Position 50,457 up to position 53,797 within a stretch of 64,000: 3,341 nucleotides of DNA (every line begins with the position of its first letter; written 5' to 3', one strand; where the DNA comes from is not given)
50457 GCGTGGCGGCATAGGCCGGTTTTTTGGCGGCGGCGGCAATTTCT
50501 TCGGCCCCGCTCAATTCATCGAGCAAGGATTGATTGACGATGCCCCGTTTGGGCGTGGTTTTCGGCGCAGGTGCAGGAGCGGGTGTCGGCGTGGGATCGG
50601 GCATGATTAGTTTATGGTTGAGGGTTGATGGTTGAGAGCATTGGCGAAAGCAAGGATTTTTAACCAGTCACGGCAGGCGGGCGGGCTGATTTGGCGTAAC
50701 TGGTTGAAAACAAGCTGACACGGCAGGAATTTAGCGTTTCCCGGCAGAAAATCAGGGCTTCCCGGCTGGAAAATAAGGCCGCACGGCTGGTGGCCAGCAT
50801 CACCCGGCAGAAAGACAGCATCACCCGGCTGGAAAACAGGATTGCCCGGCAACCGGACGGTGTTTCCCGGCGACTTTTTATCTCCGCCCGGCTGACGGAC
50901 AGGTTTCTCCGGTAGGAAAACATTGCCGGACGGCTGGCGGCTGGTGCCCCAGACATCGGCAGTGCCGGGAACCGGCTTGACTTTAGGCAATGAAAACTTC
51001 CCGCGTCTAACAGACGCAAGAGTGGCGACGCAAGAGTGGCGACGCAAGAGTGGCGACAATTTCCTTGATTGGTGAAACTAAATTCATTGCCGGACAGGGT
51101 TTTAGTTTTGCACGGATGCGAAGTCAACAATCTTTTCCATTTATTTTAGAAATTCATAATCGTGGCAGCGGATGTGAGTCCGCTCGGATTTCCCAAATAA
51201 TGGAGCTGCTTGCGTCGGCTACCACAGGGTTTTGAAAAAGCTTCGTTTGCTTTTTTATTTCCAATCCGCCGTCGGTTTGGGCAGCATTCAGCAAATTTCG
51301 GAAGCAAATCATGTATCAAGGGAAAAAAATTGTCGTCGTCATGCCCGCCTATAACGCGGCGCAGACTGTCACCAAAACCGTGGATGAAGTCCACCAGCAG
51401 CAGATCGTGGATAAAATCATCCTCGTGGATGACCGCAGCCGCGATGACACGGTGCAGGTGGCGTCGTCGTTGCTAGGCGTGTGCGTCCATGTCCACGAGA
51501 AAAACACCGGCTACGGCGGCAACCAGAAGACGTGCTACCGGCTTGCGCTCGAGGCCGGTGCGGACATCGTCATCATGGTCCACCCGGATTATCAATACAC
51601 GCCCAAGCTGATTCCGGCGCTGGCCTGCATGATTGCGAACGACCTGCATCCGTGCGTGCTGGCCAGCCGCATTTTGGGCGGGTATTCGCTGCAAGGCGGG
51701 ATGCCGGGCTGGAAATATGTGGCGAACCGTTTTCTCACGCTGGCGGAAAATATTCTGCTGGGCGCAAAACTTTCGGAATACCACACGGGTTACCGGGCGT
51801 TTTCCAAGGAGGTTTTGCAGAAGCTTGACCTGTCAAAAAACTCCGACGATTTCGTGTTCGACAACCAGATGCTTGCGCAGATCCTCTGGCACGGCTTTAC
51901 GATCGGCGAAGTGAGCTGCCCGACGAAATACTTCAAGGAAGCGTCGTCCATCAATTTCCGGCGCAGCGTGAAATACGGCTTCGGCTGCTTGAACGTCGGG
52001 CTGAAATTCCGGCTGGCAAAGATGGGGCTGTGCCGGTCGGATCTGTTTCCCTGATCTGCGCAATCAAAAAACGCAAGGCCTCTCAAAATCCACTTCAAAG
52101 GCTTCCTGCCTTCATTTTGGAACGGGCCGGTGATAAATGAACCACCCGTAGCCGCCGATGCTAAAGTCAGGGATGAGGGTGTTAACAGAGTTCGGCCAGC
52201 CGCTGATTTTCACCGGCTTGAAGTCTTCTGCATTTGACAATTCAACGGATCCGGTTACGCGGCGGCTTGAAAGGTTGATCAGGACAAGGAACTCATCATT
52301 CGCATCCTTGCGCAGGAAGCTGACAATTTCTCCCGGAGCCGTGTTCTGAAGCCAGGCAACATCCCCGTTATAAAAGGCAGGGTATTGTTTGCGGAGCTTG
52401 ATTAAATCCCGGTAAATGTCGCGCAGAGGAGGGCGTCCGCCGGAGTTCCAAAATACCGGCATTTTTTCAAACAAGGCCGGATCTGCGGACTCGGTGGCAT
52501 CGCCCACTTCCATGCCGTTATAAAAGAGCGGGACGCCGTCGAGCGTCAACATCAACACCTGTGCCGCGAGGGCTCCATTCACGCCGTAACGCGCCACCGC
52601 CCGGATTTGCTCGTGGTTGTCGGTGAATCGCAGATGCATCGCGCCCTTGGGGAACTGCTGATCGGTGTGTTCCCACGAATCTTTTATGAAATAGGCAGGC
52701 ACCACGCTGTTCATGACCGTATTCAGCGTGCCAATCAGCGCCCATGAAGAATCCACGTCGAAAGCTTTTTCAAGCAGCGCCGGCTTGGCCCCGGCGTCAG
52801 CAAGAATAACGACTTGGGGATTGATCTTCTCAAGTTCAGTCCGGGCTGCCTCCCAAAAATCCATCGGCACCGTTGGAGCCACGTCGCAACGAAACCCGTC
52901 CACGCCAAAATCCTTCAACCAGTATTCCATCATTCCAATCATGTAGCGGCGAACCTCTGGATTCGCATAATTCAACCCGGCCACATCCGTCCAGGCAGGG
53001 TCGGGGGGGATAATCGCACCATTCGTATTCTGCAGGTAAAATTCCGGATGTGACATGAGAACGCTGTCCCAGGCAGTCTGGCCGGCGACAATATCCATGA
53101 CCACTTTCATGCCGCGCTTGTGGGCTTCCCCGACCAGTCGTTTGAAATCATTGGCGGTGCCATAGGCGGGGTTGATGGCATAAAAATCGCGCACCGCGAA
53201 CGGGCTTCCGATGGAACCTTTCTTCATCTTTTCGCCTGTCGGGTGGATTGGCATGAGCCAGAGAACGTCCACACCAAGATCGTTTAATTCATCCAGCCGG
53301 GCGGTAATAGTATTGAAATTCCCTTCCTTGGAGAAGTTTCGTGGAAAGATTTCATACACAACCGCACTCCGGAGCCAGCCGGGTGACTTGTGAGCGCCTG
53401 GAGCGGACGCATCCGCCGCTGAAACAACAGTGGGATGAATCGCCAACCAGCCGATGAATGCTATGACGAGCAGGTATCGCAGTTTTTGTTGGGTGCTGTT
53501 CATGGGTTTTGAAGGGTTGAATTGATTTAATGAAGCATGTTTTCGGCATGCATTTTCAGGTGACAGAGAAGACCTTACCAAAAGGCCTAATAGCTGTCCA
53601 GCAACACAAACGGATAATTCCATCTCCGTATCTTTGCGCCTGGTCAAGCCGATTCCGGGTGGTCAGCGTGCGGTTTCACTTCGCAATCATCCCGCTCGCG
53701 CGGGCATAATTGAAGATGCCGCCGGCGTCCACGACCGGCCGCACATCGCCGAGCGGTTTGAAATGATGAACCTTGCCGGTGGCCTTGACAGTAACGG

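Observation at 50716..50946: Eleven units of a strictly phased 21-bp repeat lie in a 706-bp intergenic region; they may be a DNA-binding array, a protein-sponge RNA or a cryptic heptad-repeat peptide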

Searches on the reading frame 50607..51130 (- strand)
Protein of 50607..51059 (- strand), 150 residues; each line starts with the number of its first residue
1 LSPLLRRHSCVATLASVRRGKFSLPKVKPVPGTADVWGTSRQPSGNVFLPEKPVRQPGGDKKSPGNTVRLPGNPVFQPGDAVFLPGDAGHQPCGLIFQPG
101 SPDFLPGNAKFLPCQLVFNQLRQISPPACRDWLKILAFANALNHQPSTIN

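Call 8: search_protein_families(library=pfam, proteins=[window:50607-51059:-, window:50660-51130:-], max_evalue=0.01)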
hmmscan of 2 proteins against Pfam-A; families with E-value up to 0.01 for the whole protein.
window:50607-51059:- (150 aa): 0 families

window:50660-51130:- (156 aa): 0 families

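Call 11: find_homologous_proteins(query=window:50607-51059:-, max_evalue=0.01)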
Query window:50607-51059:- (150 aa): 2 proteins with E <= 0.01 among 38 candidates.
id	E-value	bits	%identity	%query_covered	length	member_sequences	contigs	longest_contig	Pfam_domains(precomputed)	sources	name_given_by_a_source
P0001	1.7e-81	290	99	85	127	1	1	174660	-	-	-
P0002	4.3e-25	106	49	83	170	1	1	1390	-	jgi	jgi:hypothetical protein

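Call 14: find_encoding_contigs(protein=P0002, flank=6000)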
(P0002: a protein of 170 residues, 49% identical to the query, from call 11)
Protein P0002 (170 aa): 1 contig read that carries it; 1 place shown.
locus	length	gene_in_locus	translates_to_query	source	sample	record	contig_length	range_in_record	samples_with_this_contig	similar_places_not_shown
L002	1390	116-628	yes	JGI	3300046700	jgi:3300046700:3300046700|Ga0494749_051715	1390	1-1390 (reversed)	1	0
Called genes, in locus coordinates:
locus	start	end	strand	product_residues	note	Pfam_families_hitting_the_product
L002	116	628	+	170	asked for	-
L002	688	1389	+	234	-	?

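Call 45: search_protein_families(library=ncbifam, proteins=[window:50607-51059:-], max_evalue=0.1)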
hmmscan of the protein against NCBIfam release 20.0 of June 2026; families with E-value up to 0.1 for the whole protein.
window:50607-51059:- (150 aa): 0 families

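Call 59: search_protein_families(library=padloc, proteins=[window:50607-51059:-], max_evalue=0.1)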
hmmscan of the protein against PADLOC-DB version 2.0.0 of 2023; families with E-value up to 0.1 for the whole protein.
window:50607-51059:- (150 aa): 0 families

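Call 60: search_protein_families(library=phrogs, proteins=[window:50607-51059:-], max_evalue=0.1)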
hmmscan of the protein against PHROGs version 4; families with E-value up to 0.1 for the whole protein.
window:50607-51059:- (150 aa): 0 families

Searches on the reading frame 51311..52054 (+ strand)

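Call 8: search_protein_families(library=pfam, proteins=[window:51311-52054:+], max_evalue=0.01)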
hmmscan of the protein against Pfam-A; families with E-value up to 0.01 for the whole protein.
window:51311-52054:+ (247 aa): 3 families
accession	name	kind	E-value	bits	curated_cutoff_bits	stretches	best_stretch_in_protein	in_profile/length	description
PF00535.33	Glycos_transf_2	-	5.7e-21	75.6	23.3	1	9-172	2-167/168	Glycosyl transferase family 2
PF13641.12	Glyco_tranf_2_3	-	0.0066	16.9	27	0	7-104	3-107/230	Glycosyltransferase like family 2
PF13704.12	Glyco_tranf_2_4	-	0.008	17.1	27.5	0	15-80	2-66/98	Glycosyl transferase family 2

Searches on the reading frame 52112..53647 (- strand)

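Call 8: search_protein_families(library=pfam, proteins=[window:52112-53647:-], max_evalue=0.01)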
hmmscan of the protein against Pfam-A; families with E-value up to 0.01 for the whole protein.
window:52112-53647:- (511 aa): 6 families
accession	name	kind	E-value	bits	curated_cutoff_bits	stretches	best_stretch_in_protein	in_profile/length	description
PF00128.31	Alpha-amylase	-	1.8e-36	126.8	22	2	106-191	13-92/446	Alpha amylase, catalytic domain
PF11941.14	DUF3459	-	0.0039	18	22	1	412-467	2-59/90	Domain of unknown function (DUF3459)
PF02638.21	GHL10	-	0.0043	16.7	27.9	1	168-255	72-161/311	Glycosyl hydrolase-like 10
PF13199.12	Glyco_hydro_66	-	0.0058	15.7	23.7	0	105-256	104-258/546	Glycosyl hydrolase family 66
PF16657.11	Malt_amylase_C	-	0.0062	17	27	0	428-484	1-54/75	Maltogenic Amylase, C-terminal domain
PF01055.32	Glyco_hydro_31_2nd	-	0.0063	16.3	23.5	0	167-260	63-160/328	Glycosyl hydrolases family 31 TIM-barrel domain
